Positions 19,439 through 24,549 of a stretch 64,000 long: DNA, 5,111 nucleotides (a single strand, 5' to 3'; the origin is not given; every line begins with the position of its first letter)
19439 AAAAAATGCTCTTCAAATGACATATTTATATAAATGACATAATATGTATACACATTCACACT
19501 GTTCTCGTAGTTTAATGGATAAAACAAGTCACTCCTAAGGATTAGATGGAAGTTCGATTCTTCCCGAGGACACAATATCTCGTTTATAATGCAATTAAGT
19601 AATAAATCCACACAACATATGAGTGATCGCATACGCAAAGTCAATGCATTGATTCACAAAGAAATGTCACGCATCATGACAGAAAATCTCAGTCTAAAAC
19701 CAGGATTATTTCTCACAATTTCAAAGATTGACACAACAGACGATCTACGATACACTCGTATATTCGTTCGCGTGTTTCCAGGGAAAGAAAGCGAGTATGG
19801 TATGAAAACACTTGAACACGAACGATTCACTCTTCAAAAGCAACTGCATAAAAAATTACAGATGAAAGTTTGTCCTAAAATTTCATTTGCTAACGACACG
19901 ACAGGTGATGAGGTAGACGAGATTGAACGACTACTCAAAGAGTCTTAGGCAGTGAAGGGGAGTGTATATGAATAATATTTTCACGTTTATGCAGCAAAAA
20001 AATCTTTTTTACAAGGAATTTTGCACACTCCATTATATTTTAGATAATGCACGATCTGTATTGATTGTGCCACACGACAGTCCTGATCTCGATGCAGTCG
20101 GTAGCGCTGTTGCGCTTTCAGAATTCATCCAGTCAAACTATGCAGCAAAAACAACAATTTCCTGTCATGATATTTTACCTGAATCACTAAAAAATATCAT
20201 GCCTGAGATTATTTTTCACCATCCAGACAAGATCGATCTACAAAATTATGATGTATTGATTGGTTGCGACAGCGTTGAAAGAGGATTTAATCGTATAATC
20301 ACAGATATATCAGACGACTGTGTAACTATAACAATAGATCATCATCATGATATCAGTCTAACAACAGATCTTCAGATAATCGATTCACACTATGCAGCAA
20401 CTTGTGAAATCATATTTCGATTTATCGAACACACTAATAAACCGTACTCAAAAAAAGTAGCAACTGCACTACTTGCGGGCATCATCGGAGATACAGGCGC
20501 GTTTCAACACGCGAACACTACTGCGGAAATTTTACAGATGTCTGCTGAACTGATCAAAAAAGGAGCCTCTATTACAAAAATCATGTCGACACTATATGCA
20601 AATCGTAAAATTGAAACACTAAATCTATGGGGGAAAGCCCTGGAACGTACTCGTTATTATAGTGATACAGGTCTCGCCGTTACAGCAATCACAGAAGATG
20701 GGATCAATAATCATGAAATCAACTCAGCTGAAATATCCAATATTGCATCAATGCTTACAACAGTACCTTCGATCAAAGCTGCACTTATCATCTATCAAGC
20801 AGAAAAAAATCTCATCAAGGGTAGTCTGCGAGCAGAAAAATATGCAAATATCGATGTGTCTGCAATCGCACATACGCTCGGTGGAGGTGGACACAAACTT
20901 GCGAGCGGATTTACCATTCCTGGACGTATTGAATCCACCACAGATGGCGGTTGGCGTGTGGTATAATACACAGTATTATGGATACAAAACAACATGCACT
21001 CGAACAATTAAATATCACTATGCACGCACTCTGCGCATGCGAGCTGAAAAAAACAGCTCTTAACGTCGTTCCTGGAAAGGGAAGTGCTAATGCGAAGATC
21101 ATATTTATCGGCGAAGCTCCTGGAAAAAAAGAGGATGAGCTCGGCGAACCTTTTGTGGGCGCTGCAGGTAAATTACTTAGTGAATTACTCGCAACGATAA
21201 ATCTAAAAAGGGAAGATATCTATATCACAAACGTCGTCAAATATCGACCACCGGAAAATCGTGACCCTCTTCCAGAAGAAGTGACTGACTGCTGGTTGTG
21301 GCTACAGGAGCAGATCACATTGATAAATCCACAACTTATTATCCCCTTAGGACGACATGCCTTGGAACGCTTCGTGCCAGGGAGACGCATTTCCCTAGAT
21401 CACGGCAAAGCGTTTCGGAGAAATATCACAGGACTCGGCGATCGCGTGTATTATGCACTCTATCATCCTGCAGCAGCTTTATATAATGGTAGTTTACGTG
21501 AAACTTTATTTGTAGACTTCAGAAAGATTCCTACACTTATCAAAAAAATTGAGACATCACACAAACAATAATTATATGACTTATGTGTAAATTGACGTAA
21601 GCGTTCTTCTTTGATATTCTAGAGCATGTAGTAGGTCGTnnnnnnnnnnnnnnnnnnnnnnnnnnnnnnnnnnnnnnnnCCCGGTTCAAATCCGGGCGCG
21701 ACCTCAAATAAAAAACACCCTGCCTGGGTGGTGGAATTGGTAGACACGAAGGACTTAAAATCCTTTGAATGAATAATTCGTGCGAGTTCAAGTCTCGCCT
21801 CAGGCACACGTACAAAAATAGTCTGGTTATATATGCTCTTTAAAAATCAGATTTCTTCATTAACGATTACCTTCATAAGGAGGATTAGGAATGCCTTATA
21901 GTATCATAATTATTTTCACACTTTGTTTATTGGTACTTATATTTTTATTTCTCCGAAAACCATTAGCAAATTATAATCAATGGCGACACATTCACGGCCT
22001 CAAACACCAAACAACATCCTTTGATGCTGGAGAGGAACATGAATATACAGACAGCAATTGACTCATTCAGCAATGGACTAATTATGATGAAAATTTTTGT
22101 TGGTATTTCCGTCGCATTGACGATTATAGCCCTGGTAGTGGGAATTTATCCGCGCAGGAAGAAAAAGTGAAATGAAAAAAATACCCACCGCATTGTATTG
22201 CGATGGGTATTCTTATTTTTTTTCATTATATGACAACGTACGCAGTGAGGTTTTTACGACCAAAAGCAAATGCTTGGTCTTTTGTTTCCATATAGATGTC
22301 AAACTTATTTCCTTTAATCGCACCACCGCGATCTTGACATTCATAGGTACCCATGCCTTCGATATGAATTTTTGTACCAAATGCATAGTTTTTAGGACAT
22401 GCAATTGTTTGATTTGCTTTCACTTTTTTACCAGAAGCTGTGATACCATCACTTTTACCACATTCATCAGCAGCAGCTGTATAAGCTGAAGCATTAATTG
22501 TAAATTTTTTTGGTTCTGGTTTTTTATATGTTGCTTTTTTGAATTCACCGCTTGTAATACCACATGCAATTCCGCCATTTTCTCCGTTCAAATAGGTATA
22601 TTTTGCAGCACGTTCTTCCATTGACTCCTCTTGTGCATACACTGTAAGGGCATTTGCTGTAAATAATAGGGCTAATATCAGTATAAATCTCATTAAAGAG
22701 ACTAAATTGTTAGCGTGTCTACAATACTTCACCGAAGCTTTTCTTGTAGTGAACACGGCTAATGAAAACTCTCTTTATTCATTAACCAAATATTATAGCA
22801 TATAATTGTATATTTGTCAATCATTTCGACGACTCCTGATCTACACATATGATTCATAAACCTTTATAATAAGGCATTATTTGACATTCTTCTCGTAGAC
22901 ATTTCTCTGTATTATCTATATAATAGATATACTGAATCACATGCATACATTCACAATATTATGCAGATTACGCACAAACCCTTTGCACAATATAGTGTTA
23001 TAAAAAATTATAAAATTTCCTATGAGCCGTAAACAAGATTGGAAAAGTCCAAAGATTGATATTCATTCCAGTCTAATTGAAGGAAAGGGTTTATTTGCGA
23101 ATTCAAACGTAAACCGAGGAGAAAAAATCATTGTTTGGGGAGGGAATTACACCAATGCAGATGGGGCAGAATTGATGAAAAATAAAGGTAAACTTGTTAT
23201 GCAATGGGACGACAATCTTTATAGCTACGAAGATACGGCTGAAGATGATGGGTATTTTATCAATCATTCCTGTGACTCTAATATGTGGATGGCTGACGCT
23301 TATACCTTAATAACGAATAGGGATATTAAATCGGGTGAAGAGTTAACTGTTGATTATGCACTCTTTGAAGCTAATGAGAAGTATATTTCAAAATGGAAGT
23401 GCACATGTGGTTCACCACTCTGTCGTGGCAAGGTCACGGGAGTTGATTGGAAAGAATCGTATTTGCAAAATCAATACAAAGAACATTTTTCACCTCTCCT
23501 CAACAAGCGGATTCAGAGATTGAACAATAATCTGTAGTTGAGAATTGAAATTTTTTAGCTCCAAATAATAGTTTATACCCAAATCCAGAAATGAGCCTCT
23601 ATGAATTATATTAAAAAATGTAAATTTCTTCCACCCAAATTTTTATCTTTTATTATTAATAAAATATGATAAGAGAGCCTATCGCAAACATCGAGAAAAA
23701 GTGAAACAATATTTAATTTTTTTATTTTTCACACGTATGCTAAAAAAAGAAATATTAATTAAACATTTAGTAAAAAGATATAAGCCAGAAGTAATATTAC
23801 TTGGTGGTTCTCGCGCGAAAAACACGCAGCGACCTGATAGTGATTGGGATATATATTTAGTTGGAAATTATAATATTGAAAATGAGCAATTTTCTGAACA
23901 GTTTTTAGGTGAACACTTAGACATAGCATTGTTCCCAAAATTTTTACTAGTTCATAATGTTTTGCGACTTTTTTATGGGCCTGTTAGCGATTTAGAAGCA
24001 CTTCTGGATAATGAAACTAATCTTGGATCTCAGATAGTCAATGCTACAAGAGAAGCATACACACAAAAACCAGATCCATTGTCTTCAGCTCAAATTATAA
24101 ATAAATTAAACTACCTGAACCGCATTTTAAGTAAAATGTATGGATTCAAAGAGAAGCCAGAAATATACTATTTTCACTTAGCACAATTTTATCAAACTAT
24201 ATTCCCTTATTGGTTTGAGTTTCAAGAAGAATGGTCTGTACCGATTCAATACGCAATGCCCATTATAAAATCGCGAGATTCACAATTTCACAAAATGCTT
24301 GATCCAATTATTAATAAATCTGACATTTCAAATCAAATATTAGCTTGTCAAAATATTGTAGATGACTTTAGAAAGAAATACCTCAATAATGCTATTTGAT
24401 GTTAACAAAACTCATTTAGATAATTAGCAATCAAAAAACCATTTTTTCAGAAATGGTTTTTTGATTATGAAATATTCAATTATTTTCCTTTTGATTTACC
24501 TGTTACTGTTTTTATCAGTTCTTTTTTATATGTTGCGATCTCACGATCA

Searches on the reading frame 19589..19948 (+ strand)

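Call 8: search_protein_families(library=pfam, proteins=[window:19589-19948:+])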
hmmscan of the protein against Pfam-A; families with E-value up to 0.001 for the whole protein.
window:19589-19948:+ (119 aa): 1 family
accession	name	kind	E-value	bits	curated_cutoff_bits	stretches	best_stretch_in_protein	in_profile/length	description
PF02033.23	RBFA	-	7.5e-20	71.6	34.7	1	14-116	1-105/105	Ribosome-binding factor A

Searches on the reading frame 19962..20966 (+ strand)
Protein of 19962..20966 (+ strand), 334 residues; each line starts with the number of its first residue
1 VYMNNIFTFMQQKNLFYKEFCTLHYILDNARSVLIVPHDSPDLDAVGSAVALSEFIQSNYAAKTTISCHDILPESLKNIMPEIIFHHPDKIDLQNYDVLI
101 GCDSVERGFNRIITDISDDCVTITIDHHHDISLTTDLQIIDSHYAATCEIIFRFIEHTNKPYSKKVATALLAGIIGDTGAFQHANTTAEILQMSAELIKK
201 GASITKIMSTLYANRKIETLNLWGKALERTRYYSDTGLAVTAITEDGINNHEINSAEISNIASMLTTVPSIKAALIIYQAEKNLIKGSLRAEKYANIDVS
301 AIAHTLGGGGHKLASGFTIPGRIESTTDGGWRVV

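Call 8: search_protein_families(library=pfam, proteins=[window:19962-20966:+])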
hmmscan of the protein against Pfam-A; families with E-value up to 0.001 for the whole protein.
window:19962-20966:+ (334 aa): 3 families
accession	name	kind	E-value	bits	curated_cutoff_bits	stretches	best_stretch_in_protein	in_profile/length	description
PF01368.27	DHH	-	2.4e-15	57.3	28.1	1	33-174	2-125/125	DHH family, N-terminal domain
PF02272.25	DHHA1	-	2.3e-09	38.1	25.9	1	243-321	9-85/102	DHHA1 domain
PF07106.19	TBPIP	-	0.00051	20.4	22.8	0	147-177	2-32/62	TBPIP/Hop2 winged helix domain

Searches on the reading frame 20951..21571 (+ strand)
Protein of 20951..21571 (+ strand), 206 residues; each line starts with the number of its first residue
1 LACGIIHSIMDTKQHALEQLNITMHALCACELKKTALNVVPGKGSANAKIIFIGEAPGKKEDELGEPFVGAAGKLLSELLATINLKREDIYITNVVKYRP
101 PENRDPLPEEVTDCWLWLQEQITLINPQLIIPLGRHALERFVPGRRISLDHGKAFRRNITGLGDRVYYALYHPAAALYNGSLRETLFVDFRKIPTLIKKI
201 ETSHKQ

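Call 8: search_protein_families(library=pfam, proteins=[window:20951-21571:+])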
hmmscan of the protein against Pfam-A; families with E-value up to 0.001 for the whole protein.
window:20951-21571:+ (206 aa): 1 family
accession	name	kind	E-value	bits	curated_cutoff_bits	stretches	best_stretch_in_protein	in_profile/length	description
PF03167.25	UDG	-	8.6e-36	123.5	24.3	1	41-186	1-132/141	Uracil DNA glycosylase superfamily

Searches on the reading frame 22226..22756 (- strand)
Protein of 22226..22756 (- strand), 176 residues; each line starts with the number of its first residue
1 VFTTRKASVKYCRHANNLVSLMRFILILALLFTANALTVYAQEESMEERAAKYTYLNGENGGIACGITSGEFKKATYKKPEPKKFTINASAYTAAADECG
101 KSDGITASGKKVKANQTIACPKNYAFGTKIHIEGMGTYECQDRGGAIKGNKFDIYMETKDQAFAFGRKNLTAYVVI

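Call 54: search_protein_families(library=pfam, proteins=[window:22226-22756:-])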
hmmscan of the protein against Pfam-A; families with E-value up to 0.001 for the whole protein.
window:22226-22756:- (176 aa): 1 family
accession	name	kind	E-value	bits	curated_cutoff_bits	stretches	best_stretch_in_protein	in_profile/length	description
PF06725.17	3D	-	3.5e-12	46.8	23.8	1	118-175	3-71/72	3D domain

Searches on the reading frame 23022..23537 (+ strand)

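Call 8: search_protein_families(library=pfam, proteins=[window:23022-23537:+])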
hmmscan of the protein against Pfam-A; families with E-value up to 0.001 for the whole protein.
window:23022-23537:+ (171 aa): 1 family
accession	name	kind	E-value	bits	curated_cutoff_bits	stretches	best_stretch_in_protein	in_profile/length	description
PF00856.33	SET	-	8.2e-13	49.1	22.4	1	21-112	1-104/105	SET domain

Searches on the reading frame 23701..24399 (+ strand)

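Call 8: search_protein_families(library=pfam, proteins=[window:23701-24399:+])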
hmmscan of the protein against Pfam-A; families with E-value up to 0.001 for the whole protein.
window:23701-24399:+ (232 aa): 2 families
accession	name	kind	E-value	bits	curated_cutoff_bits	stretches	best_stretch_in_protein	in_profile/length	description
PF18765.7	Polbeta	-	1.6e-06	28.6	26.9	1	20-68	3-51/93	Polymerase beta, Nucleotidyltransferase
PF01909.29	NTP_transf_2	-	3.7e-05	24.5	21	1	19-81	4-77/93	Nucleotidyltransferase domain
